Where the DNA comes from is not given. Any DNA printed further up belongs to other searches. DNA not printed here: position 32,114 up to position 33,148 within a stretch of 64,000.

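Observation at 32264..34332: Candidate undescribed two-gene defence/abortive-infection module: Swt1-HEPN multidomain protein plus GIY-YIG-like nuclease-family protein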

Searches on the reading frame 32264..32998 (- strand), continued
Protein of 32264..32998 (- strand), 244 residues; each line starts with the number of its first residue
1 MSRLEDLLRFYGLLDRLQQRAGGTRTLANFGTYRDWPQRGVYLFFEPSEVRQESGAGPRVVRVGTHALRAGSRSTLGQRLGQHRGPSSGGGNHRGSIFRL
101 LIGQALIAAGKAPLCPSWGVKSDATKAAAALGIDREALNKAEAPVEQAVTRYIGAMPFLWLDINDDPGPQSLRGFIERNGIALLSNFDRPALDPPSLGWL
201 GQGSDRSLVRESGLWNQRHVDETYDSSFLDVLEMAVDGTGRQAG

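Call 36: predict_structure(alignment_id=A1)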
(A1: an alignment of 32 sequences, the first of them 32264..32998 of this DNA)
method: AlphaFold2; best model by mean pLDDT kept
length: 244 residues; sequences in the alignment: 32
mean_pLDDT: 91.8   pTM: 0.89
mean pLDDT of the five models: 91.8, 91.1, 90.4, 72.7, 48.1
residues with pLDDT >= 90: 182; 70-90: 57; 50-70: 3; < 50: 2
segments of 3 or more residues with pLDDT < 50: none
pLDDT, mean of each block of 10 residues (from residue 1): 94 96 92 87 94 94 91 90 85 89 96 90 84 92 95 96 90 96 97 94 94 96 97 93 53
secondary structure, 60 per line:
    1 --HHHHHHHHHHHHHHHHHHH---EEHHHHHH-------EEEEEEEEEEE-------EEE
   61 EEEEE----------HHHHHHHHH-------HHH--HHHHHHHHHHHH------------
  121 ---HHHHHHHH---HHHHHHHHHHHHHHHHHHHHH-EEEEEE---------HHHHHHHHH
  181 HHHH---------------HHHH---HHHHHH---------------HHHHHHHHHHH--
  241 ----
elements in order: H3-21 H27-32 E40-50 E58-65 H76-84 H97-108 H124-131 H135-155 E157-162 H172-184 H200-203 H207-212 H228-238

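Call 44: search_dna_similar(query=window:32264-32998:-, collection=plasmids, mode=protein, max_rows=25)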
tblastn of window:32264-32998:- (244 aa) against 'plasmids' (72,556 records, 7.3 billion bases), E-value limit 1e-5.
Records with a match: 10; places in all: 10; records where one place covers at least 80% of the query: 8.
Best place of each record, by identity: <60% 10.
By first word of the organism name: Haloarcula 6; Deinococcus 1; Halorientalis 1; Salinibaculum 1; Halorussus 1.
By predicted mobility (MOB-suite, as given by PLSDB): non-mobilizable 10.
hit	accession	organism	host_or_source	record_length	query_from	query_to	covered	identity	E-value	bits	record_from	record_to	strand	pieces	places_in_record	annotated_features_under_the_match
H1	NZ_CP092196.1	Deinococcus sp. KNUC1210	Setaria viridis,cell ...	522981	2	233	95%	51.3%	2e-52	231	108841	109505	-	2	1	hypothetical protein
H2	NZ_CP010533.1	Haloarcula sp. CBA1115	monoisolate,Solar salt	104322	9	239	95%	41.4%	2e-44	166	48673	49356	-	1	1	hypothetical protein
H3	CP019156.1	Haloarcula taiwanensis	single cell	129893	9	239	95%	41.4%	1e-43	164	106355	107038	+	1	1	hypothetical protein | HNH endonuclease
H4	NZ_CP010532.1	Haloarcula sp. CBA1115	monoisolate,Solar salt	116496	9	239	95%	40.9%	8e-43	161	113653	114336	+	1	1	hypothetical protein | HNH endonuclease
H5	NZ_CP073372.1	Haloarcula sinaiiensis ATCC 33800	cell culture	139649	9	239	95%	40.5%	4e-42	159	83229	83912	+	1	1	hypothetical protein | HNH endonuclease signature motif containing protein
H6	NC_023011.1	Haloarcula hispanica N601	-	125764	9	239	95%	40.5%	5e-42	159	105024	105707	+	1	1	hypothetical protein | HNH endonuclease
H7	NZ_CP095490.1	Halorientalis marina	cell culture,salt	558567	7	240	96%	39.2%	3e-39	151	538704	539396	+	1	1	hypothetical protein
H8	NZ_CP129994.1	Salinibaculum sp. KK48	cell culture,sediment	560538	10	232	91%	40.4%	2e-39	151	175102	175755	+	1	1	hypothetical protein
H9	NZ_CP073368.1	Haloarcula sinaiiensis ATCC 33800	cell culture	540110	9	89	33%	41.5%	2e-7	59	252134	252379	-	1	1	none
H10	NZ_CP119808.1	Halorussus lipolyticus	cell culture,coastal saline-alkali land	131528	171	239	28%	47.8%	3e-10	67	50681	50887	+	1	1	none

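Call 45: search_dna_similar(query=window:32264-32998:-, collection=phages, mode=protein, max_rows=15)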
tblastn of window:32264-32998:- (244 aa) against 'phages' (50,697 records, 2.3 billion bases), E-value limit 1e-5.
No match.

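Call 48: get_annotated_region(hit=H1, flank=8000)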
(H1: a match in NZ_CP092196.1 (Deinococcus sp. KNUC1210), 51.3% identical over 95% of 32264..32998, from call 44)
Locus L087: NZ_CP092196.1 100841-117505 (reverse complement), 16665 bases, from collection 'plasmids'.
description: Deinococcus sp. KNUC1210 plasmid unnamed9, complete sequence
organism: Deinococcus sp. KNUC1210 (NCBI taxid 2917691)
taxonomy: Bacteria; Deinococcota; Deinococci; Deinococcales; Deinococcaceae; Deinococcus; Deinococcus sp. KNUC1210
host: -; source: Setaria viridis,cell culture,rhizospheric soil; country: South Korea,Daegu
typing (MOB-suite, as given by PLSDB): non-mobilizable
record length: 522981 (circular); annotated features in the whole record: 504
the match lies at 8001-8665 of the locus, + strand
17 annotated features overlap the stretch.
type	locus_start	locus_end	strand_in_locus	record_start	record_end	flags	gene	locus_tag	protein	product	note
CDS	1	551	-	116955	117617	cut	-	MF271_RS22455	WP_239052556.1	DUF4253 domain-containing protein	-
CDS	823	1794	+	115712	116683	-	-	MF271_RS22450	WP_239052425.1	hypothetical protein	-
CDS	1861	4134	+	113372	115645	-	-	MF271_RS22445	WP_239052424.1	hypothetical protein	-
CDS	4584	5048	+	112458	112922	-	-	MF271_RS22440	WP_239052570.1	hypothetical protein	-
CDS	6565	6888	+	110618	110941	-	-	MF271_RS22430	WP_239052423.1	hypothetical protein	-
CDS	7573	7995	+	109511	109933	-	-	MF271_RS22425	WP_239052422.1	DUF6884 domain-containing protein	-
CDS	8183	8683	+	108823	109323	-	-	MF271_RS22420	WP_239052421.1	hypothetical protein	-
CDS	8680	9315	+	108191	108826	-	-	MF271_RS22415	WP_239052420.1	hypothetical protein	-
CDS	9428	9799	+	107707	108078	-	-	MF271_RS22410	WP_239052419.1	hypothetical protein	-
CDS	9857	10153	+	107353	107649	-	-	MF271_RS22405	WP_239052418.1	hypothetical protein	-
CDS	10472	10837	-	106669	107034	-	-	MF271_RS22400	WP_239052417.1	MerR family transcriptional regulator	-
CDS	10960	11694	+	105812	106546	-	-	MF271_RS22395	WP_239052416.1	SDR family oxidoreductase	-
CDS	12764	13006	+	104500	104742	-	-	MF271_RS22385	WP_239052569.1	hypothetical protein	-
CDS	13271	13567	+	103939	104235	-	-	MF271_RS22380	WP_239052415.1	hypothetical protein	-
CDS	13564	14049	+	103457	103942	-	-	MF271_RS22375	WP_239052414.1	hypothetical protein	-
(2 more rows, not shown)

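Call 49: get_annotated_region(hit=H3, flank=8000)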
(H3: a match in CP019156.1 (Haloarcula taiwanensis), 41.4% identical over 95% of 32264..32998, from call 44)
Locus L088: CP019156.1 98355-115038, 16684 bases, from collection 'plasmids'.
description: Haloarcula taiwanensis strain Taiwanensis plasmid pNYT1, complete sequence
organism: Haloarcula taiwanensis (NCBI taxid 1932004)
taxonomy: Archaea; Euryarchaeota; Halobacteria; Halobacteriales; Haloarculaceae; Haloarcula; Haloarcula taiwanensis
host: -; source: single cell; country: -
typing (MOB-suite, as given by PLSDB): non-mobilizable; mating-pair formation MPF_T
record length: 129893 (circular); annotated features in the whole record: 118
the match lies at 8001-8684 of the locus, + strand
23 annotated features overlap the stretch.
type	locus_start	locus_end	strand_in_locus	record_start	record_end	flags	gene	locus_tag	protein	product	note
CDS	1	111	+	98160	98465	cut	-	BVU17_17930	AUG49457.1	hypothetical protein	-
CDS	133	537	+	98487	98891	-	-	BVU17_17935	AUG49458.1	transcriptional regulator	-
CDS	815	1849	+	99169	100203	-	-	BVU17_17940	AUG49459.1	hypothetical protein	-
CDS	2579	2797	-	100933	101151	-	-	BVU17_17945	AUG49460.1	hypothetical protein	-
CDS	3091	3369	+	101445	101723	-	-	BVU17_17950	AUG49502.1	hypothetical protein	-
CDS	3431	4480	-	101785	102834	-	-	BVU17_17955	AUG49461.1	PAS domain-containing sensor histidine kinase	-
CDS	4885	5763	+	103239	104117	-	-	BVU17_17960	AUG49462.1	hypothetical protein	-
CDS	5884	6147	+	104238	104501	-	-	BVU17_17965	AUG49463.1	hypothetical protein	-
CDS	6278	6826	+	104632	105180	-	-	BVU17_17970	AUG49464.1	hypothetical protein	-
CDS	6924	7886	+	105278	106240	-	-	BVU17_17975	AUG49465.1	DUF955 domain-containing protein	-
CDS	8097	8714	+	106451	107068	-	-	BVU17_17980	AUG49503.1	hypothetical protein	-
CDS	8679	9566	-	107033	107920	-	-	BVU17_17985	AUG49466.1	HNH endonuclease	-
CDS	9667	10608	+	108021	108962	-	-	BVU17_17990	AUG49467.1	hypothetical protein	-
CDS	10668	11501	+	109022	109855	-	-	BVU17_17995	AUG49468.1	hypothetical protein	-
CDS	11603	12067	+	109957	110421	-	-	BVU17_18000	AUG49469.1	hypothetical protein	-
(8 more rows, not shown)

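Call 66: search_protein_families(library=padloc, alignment_id=A4, max_evalue=1e-8)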
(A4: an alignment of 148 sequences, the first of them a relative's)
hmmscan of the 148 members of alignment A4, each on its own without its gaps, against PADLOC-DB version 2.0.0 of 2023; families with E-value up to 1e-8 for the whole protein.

A. member 1, L007:5897-6268:- (124 aa): 0 families

B. families by the number of members that match (of 148 scanned): 50 families (the first 25 are shown)
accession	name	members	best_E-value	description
PDLC04709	PDC-M55C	7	5.4e-26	-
PDLC04151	HEC-05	7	6.4e-20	-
PDLC03877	NsnA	7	7.7e-14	-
PDLC04150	HEC-05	7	5.4e-13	-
PDLC01734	typeIV_RecD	3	2.8e-29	RecD_0_IVD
PDLC01148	RecD_like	3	2.7e-19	RecD/Tra ATPase fused to N-terminal HHH domain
PDLC05064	PDC-S68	3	1.4e-17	-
PDLC05035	PDC-S53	3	3.9e-15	-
PDLC05065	PDC-S68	3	1.7e-14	-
PDLC04475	PDC-M16A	3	3.2e-12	-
PDLC02877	DpdH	3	2.9e-11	DpdH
PDLC04902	PDC-S09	2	2.2e-18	-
PDLC04476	PDC-M16A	2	6.1e-10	-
PDLC05066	PDC-S68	2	2.7e-09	-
PDLC02192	DUF499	1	5.7e-205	-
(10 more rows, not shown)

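Call 67: search_protein_families(library=pfam, alignment_id=A4, max_evalue=0.00001)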
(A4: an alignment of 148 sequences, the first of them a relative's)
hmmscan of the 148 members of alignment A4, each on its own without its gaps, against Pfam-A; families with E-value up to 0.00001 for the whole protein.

A. member 1, L007:5897-6268:- (124 aa): 0 families

B. families by the number of members that match (of 148 scanned): 112 families (the first 25 are shown)
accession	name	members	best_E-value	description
PF03235.19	GmrSD_N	7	7.6e-28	GmrSD restriction endonuclease, N-terminal domain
PF06412.16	TraD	5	2.4e-21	Conjugal transfer protein TraD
PF01381.28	HTH_3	4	1.2e-09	Helix-turn-helix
PF03389.21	MobA_MobL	3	2.9e-72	MobA/MobL family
PF13604.12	AAA_30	3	2e-60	AAA domain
PF00589.27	Phage_integrase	3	2.7e-22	Phage integrase family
PF18765.7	Polbeta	3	4.9e-18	Polymerase beta, Nucleotidyltransferase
PF13245.12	AAA_19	3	1.6e-12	AAA domain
PF01909.29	NTP_transf_2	3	4.3e-10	Nucleotidyltransferase domain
PF01443.25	Viral_helicase1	3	4.3e-09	Viral superfamily 1 RNA helicase core domain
PF18335.7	SH3_13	3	3.7e-08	ATP-dependent RecD-like DNA helicase SH3 domain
PF22725.1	GFO_IDH_MocA_C3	2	7.8e-33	GFO/IDH/MocA C-terminal domain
PF01408.29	GFO_IDH_MocA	2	1.3e-28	Oxidoreductase family, NAD-binding Rossmann fold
PF02894.22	GFO_IDH_MocA_C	2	1.8e-28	Oxidoreductase family, C-terminal alpha/beta domain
PF09334.17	tRNA-synt_1g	1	6.4e-156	tRNA synthetases class I (M)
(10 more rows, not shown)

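Call 85: search_protein_families(library=padloc, alignment_id=A6, max_evalue=1e-8)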
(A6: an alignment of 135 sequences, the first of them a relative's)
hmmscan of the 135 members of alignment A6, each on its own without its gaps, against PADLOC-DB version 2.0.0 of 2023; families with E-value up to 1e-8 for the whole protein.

A. member 1, L051:5657-6412:+ (252 aa): 0 families

B. families by the number of members that match (of 135 scanned): 49 families (the first 25 are shown)
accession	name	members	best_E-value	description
PDLC04914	PDC-S11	1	1.2e-63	-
PDLC04911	PDC-S11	1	3.6e-57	-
PDLC04912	PDC-S11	1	2.1e-48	-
PDLC00117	GajB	1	2e-36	UrvD helicase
PDLC00132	GajB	1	8.9e-35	UrvD helicase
PDLC03802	RTasHel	1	1.6e-34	DRT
PDLC00114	GajB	1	2.3e-30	UrvD helicase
PDLC00130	GajB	1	3.1e-30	UrvD helicase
PDLC00127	GajB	1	3.3e-28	UrvD helicase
PDLC00107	GajB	1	1.5e-26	UrvD helicase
PDLC00103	GajB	1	3.3e-26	UrvD helicase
PDLC00119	GajB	1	1.5e-24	UrvD helicase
PDLC00121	GajB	1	2.3e-24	UrvD helicase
PDLC04134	mad2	1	2.9e-21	mads_2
PDLC00134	GajB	1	4.3e-21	UrvD helicase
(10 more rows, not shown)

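Call 88: fold_search(model_id=the predicted structure, library=pdb)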
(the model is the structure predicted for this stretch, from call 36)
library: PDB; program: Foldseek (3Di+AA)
matches with E <= 10: 58; with E <= 0.001: 0
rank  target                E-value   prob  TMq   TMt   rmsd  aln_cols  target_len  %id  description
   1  6sj9_A                2.2e+00  0.01  0.12  0.06  18.9       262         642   15  Proteasome accessory factor B/C (PafBC) of Arthrobacter aurescens (released 2019-10-16)
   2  3hug_E                3.0e+00  0.09  0.13  0.34   9.3        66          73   21  Crystal structure of Mycobacterium tuberculosis anti-sigma factor RslA in complex with -35 promoter binding domain of  (released 2010-03-02)
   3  7k86_A                3.2e+00  0.05  0.10  0.06  11.2        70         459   20  Crystal Structure of Glutamyl-tRNA synthetase (gltX) from Stenotrophomonas maltophilia (released 2020-10-07)
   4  9dp5_A                3.2e+00  0.01  0.11  0.08  12.1        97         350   14  Crystal Structure of Hydra Adenosine Deaminase Acting on RNA (ADAR) Deaminase Domain (released 2025-03-26)
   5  3hug_A                3.4e+00  0.09  0.13  0.31   7.3        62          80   22  Crystal structure of Mycobacterium tuberculosis anti-sigma factor RslA in complex with -35 promoter binding domain of  (released 2010-03-02)
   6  2ofy_B                3.8e+00  0.09  0.11  0.30  10.5        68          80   22  Crystal structure of putative XRE-family transcriptional regulator from Rhodococcus sp. (released 2007-01-16)
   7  7k86_B                3.8e+00  0.06  0.10  0.06  11.9        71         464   20  Crystal Structure of Glutamyl-tRNA synthetase (gltX) from Stenotrophomonas maltophilia (released 2020-10-07)
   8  7zm0_A                3.8e+00  0.01  0.11  0.12  17.7       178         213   17  Structure of UCHL1 in complex with GK13S inhibitor (released 2022-09-14)
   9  5oeu_A                4.0e+00  0.01  0.09  0.06  17.8       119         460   13  The structure of a glutathione synthetase like-effector (GSS22) from Globodera pallida in ADP-bound closed conformatio (released 2018-04-25)
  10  8bir_B                4.2e+00  0.02  0.11  0.09  13.3       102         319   17  O-Methyltransferase Plu4895 in complex with SAH and AQ-256 (released 2023-03-08)
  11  3vfz_B                4.5e+00  0.13  0.15  0.47   7.2        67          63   21  Crystal structure of -35 promoter binding domain of SigD of Mycobacterium tuberculosis (released 2013-02-13)
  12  9dp5_B                4.5e+00  0.01  0.12  0.09  12.2       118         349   14  Crystal Structure of Hydra Adenosine Deaminase Acting on RNA (ADAR) Deaminase Domain (released 2025-03-26)
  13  1etx_A                4.7e+00  0.15  0.11  0.32   9.9        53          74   19  THE CRYSTAL STRUCTURE OF E. COLI FIS MUTANT Q74A (released 2000-10-11)
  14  6zj2_D                4.7e+00  0.04  0.10  0.12  10.4        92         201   15  Structure of RcsB from Salmonella enterica serovar Typhimurium bound to promoter rprA in the presence of phosphomimeti (released 2021-02-17)
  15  9irz_A                5.0e+00  0.10  0.10  0.25  10.9        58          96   17  Crystal structure of YhaJ DNA-binding domain (released 2025-01-29)
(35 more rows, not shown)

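Call 95: search_protein_representatives(alignment_id=A1)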
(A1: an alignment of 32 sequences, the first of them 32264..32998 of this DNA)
Query: 32 sequences, 243 profile positions. Proteins with E-value up to 0.001 (for the whole library): 2645; up to 1e-10: 1768; up to 1e-30: 699. The best 150 are listed.
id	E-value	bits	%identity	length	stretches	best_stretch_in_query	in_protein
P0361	6.2e-107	372.7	-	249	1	1-239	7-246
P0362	6.7e-98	343.1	-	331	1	1-240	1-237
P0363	1.9e-96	338.4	-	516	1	2-240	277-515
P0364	4.8e-91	320.7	-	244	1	2-240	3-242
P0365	2.2e-90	318.5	-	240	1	1-236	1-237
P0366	1.6e-89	315.7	-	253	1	2-240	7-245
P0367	2.2e-89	315.3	-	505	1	3-236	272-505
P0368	2.7e-88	311.7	-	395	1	2-236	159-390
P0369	2.7e-88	311.7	-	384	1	1-238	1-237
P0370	1.1e-85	303.2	-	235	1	3-239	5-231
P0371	1.0e-84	300.0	-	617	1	1-241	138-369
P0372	1.5e-84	299.4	-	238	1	1-238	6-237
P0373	2.6e-83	295.4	-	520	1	3-238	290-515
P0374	4.4e-83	294.6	-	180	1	61-238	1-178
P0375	4.7e-83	294.5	-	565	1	3-239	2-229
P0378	3.1e-82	291.8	-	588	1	3-238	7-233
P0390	4.4e-77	275.0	-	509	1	3-239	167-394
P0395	3.2e-76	272.2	-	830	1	3-239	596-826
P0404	1.4e-73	263.5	-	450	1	3-235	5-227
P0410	6.5e-73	261.3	-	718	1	3-240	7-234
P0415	2.3e-71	256.3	-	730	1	2-241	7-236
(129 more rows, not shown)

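Call 96: search_protein_families(library=pfam, proteins=[P0363, P0368, P0371, P0375, P0378, P0395, P0410, P0415, P0390, P0404], max_evalue=0.001)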
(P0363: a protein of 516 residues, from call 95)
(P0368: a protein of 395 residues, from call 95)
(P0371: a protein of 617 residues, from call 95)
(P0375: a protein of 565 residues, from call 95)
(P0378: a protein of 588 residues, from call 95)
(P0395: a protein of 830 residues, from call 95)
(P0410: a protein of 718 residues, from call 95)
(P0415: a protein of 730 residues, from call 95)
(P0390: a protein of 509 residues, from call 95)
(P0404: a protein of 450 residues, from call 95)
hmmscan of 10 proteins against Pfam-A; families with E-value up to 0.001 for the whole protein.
P0363 (516 aa): 1 family
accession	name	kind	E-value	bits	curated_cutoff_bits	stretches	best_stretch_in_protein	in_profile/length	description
PF21818.3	DUF6884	-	5.9e-48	162.9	30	1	121-251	2-134/135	Family of unknown function (DUF6884)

P0368 (395 aa): 1 family
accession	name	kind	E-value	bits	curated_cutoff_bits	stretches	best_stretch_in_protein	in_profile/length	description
PF21818.3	DUF6884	-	4e-47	160.2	30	1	25-156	2-135/135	Family of unknown function (DUF6884)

P0371 (617 aa): 1 family
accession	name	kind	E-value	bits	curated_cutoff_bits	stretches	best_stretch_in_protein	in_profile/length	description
PF24698.1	DUF7662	-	7.9e-09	35.6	26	1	24-81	1-51/72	Domain of unknown function (DUF7662)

P0375 (565 aa): 1 family
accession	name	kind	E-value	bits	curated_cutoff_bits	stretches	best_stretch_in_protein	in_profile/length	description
PF03883.20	H2O2_YaaD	-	1.4e-07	31.7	29.6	1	402-465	69-130/236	Peroxide stress protein YaaA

P0378 (588 aa): 0 families

P0395 (830 aa): 3 families
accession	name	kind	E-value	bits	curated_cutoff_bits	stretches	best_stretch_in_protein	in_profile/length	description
PF01225.30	Mur_ligase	-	5.9e-17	62.3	21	1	11-107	2-91/95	Mur ligase family, catalytic domain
PF02875.26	Mur_ligase_C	-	3.8e-11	44.4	28.4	1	361-483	11-124/127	Mur ligase, glutamate ligase domain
PF08245.18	Mur_ligase_M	-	1.8e-09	38.3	24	1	116-313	1-200/200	Mur ligase middle domain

P0410 (718 aa): 0 families

P0415 (730 aa): 0 families

P0390 (509 aa): 2 families
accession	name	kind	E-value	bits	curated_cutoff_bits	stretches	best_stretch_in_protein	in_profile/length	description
PF21818.3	DUF6884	-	4.8e-42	143.7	30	1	5-135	1-134/135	Family of unknown function (DUF6884)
PF24698.1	DUF7662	-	9.2e-07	29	26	1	437-491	2-52/72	Domain of unknown function (DUF7662)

P0404 (450 aa): 1 family
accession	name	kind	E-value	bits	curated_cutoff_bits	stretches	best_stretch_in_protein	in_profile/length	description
PF21818.3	DUF6884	-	1.8e-05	25.4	30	1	312-403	17-111/135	Family of unknown function (DUF6884)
